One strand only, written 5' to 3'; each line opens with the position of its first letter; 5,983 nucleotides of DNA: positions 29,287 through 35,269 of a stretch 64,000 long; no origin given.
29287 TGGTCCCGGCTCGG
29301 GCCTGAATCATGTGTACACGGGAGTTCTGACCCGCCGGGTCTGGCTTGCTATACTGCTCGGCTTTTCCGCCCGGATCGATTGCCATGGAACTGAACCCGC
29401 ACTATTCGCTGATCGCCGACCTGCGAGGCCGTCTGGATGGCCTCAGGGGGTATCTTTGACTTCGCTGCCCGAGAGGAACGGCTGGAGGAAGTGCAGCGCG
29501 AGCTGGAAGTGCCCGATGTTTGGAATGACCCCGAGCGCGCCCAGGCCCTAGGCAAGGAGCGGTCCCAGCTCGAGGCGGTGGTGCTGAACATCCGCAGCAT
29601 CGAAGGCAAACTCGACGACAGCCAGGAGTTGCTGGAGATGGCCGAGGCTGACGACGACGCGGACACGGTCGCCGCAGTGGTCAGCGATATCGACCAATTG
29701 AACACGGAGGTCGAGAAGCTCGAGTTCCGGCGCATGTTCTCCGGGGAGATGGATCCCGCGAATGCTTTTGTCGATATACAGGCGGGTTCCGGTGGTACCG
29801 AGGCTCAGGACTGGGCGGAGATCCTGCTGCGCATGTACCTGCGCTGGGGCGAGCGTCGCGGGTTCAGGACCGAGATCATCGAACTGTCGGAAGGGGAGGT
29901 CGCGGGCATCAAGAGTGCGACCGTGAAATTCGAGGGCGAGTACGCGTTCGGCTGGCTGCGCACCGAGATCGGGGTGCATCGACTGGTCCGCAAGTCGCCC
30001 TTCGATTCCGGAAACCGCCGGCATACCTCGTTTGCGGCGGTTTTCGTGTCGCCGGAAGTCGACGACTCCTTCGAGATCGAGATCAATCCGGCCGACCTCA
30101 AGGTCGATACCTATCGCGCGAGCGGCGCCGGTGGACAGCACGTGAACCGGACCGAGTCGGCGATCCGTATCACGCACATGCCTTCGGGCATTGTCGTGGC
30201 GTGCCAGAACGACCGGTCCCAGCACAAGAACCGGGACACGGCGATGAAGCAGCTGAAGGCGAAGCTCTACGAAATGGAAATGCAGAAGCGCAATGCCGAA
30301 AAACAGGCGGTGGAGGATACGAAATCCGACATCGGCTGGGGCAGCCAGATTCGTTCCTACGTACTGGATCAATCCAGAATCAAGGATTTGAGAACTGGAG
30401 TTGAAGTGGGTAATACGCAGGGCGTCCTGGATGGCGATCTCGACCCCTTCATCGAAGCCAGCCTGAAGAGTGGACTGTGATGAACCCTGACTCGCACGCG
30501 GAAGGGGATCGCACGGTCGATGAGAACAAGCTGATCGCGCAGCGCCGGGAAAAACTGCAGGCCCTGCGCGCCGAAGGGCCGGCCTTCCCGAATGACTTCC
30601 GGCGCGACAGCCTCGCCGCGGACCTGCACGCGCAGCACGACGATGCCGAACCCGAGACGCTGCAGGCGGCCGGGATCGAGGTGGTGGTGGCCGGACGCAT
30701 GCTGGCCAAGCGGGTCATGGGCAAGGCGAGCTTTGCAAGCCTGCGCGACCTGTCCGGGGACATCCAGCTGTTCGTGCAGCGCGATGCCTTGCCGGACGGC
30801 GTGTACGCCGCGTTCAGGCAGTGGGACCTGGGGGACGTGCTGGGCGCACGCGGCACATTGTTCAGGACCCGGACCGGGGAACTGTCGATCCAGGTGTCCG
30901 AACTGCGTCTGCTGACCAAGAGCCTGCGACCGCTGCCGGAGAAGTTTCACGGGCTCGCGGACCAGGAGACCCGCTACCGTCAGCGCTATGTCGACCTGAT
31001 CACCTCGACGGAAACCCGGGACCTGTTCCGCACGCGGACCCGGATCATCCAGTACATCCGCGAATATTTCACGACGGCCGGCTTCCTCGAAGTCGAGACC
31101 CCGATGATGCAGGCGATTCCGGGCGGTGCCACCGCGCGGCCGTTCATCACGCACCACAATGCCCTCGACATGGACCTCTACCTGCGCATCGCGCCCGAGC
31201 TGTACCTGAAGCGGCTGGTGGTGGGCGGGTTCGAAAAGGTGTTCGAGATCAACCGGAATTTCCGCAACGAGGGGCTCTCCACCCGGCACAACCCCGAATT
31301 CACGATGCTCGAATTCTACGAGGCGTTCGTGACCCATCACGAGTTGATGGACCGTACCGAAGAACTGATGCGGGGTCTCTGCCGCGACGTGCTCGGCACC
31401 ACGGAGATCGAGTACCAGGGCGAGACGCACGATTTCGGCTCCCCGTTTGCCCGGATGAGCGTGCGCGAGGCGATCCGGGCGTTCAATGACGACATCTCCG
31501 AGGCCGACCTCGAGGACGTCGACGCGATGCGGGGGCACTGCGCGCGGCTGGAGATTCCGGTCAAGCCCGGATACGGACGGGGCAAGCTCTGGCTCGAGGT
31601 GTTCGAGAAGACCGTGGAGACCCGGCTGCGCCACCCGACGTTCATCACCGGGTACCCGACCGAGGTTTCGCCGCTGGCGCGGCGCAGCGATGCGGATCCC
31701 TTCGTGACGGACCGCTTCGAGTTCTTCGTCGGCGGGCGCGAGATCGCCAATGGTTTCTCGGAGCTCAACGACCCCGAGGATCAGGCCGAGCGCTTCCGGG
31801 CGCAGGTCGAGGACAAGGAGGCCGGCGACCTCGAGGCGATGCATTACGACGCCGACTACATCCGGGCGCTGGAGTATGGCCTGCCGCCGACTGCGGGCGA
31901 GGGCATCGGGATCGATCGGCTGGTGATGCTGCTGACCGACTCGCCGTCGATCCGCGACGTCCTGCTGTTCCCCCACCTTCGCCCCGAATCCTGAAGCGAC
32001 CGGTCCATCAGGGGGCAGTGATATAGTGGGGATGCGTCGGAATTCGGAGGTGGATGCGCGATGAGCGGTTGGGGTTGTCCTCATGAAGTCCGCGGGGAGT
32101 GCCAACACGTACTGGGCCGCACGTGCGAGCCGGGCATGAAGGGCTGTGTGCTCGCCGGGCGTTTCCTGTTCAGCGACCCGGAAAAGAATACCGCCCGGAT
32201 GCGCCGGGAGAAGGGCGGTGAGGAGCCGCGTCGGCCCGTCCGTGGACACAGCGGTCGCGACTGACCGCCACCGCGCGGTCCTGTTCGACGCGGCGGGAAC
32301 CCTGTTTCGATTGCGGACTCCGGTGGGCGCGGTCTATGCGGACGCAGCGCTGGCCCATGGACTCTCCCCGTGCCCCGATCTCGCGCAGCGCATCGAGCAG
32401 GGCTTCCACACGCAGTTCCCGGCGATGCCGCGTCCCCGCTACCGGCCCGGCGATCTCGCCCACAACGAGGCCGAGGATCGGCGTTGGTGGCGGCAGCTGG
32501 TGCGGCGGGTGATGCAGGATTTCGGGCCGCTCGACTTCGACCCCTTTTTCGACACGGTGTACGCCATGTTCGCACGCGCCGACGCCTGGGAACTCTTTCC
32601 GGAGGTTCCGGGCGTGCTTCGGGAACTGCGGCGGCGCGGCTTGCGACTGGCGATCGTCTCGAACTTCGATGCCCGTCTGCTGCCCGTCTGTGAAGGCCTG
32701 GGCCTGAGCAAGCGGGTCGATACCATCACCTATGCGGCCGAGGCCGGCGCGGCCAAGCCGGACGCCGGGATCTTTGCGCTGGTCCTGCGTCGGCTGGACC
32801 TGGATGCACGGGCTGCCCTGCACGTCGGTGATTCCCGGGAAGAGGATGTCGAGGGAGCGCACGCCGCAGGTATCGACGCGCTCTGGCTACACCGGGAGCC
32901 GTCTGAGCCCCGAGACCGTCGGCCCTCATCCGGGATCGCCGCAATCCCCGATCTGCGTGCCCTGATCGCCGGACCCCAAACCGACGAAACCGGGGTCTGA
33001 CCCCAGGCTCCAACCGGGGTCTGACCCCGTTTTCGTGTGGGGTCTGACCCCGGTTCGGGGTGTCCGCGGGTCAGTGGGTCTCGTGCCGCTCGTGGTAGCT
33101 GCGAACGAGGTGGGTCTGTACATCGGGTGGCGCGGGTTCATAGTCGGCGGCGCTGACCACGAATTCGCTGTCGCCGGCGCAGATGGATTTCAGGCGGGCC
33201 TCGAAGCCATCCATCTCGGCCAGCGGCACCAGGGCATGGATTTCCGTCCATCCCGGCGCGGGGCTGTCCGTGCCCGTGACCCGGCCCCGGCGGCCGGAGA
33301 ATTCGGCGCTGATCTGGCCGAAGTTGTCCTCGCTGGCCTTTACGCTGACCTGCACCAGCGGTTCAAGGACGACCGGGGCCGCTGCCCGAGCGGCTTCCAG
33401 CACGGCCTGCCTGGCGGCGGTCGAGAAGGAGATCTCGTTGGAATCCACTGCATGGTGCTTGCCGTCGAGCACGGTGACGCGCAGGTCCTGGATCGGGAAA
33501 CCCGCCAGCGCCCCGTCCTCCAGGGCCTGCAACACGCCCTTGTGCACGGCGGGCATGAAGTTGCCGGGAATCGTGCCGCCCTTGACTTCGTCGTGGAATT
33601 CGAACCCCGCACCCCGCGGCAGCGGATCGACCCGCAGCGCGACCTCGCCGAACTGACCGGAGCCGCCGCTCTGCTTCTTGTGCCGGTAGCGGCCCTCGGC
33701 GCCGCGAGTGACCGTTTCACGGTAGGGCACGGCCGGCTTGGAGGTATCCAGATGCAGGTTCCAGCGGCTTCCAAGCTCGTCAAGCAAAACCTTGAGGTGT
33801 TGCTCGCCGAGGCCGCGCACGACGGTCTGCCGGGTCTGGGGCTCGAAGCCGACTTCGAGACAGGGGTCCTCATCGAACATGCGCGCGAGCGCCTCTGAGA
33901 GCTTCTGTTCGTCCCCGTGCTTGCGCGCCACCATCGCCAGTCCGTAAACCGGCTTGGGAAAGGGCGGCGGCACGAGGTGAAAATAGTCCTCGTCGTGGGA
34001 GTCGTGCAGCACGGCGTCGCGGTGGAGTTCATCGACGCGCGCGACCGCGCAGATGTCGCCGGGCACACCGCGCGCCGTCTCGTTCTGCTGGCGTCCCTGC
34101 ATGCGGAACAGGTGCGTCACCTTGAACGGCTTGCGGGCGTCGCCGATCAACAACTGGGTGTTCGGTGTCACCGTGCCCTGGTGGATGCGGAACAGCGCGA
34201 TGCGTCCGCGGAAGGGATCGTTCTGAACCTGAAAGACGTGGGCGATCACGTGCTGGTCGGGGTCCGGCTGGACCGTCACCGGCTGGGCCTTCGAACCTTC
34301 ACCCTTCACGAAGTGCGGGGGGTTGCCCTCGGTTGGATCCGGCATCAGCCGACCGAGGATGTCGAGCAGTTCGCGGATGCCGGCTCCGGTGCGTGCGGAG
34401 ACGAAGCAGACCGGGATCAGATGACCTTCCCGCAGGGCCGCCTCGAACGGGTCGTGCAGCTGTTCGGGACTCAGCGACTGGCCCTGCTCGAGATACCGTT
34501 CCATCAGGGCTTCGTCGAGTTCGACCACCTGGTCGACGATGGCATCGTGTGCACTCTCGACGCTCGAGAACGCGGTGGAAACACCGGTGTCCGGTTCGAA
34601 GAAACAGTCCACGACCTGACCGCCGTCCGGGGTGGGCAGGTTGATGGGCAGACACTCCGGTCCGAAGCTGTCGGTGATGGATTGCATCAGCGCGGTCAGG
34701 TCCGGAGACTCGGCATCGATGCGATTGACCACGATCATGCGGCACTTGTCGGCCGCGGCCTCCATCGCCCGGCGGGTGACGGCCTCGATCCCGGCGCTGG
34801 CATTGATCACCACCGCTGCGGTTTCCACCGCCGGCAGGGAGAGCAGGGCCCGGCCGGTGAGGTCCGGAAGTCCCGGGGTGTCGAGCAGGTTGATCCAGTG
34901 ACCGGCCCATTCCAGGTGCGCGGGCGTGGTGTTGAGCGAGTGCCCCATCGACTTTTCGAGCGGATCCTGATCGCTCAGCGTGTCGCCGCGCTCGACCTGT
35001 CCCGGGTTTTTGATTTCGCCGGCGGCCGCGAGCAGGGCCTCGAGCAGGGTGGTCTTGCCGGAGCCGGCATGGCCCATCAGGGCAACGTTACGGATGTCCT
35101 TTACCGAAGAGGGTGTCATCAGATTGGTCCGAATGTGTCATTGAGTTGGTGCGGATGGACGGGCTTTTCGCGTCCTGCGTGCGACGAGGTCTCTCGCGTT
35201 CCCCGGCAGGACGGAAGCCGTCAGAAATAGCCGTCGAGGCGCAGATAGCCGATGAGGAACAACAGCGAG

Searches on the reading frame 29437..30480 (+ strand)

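Call 74: search_protein_families(library=pfam, proteins=[window:29437-30480:+], max_evalue=0.00001)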
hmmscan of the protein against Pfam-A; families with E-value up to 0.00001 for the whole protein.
window:29437-30480:+ (347 aa): 2 families
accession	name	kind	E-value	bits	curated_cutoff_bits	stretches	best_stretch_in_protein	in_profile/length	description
PF03462.23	PCRF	-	6.6e-58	196.2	24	1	13-202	2-194/194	PCRF domain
PF00472.26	RF-1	-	1.6e-43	147.8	35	1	211-319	2-116/116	RF-1 domain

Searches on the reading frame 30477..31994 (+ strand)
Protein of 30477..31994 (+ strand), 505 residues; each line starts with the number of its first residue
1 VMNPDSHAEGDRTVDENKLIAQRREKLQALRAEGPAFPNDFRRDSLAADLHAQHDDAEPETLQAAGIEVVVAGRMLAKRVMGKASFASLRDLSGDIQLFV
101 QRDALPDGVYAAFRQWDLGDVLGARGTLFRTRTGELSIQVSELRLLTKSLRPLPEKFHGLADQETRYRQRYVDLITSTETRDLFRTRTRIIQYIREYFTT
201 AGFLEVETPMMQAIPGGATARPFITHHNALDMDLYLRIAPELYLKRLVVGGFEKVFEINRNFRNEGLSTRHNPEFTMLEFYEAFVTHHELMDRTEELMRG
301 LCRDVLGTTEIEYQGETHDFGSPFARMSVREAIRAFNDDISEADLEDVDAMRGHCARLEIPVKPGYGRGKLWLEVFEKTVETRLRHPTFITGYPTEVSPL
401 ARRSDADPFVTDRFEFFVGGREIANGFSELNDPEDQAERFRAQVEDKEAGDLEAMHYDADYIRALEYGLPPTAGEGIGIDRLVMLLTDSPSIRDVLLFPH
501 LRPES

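Call 74: search_protein_families(library=pfam, proteins=[window:30477-31994:+], max_evalue=0.00001)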
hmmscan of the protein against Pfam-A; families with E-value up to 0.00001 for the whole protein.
window:30477-31994:+ (505 aa): 2 families
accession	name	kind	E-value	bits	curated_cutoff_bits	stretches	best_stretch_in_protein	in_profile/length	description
PF00152.25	tRNA-synt_2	-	2.6e-92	309.6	25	1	162-501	1-307/308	tRNA synthetases class II (D, K and N)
PF01336.31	tRNA_anti-codon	-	8.6e-15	54.9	27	1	69-146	1-75/75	OB-fold nucleic acid binding domain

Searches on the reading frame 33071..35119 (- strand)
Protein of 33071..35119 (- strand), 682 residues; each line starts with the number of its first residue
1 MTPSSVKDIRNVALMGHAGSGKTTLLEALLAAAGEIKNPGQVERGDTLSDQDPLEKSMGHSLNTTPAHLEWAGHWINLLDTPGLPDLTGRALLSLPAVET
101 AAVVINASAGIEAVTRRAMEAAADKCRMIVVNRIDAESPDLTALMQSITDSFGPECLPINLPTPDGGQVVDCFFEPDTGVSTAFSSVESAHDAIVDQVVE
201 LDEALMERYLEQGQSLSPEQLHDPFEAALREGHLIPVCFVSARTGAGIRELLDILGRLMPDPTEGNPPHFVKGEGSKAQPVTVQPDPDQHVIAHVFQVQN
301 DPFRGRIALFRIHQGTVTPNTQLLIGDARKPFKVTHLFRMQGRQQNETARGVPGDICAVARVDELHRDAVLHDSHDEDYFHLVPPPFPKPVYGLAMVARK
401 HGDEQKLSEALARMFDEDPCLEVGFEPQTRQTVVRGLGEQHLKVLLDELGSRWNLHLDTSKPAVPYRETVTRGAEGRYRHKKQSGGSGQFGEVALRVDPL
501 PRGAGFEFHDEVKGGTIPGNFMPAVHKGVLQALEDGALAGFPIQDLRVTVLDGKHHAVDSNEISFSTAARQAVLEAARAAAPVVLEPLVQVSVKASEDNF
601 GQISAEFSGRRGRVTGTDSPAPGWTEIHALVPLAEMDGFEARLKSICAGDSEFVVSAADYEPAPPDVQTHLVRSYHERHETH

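Call 71: search_protein_families(library=pfam, proteins=[window:33071-35119:-], max_evalue=0.00001)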
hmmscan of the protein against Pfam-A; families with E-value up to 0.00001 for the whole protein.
window:33071-35119:- (682 aa): 7 families
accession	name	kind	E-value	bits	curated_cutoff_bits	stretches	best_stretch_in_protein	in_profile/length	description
PF03764.24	EFG_IV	-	6e-39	133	24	1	462-580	1-120/121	Elongation factor G, domain IV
PF00009.33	GTP_EFTU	-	6.3e-30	104.6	26.5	1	7-260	1-187/188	Elongation factor Tu GTP binding domain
PF14492.12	EFG_III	-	9.5e-20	70.9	27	1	387-459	1-73/75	Elongation Factor G, domain III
PF00679.30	EFG_C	-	1.3e-18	67.3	27.9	1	584-669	2-87/89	Elongation factor G C-terminus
PF22042.2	EF-G_D2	-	1e-10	42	27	1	293-364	4-73/84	Elongation factor G domain 2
PF03144.31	GTP_EFTU_D2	-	3.4e-09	37.5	30.3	1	305-367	1-68/73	Elongation factor Tu domain 2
PF01926.29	MMR_HSR1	-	9.4e-06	26.2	21.9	0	11-132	1-112/113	50S ribosome-binding GTPase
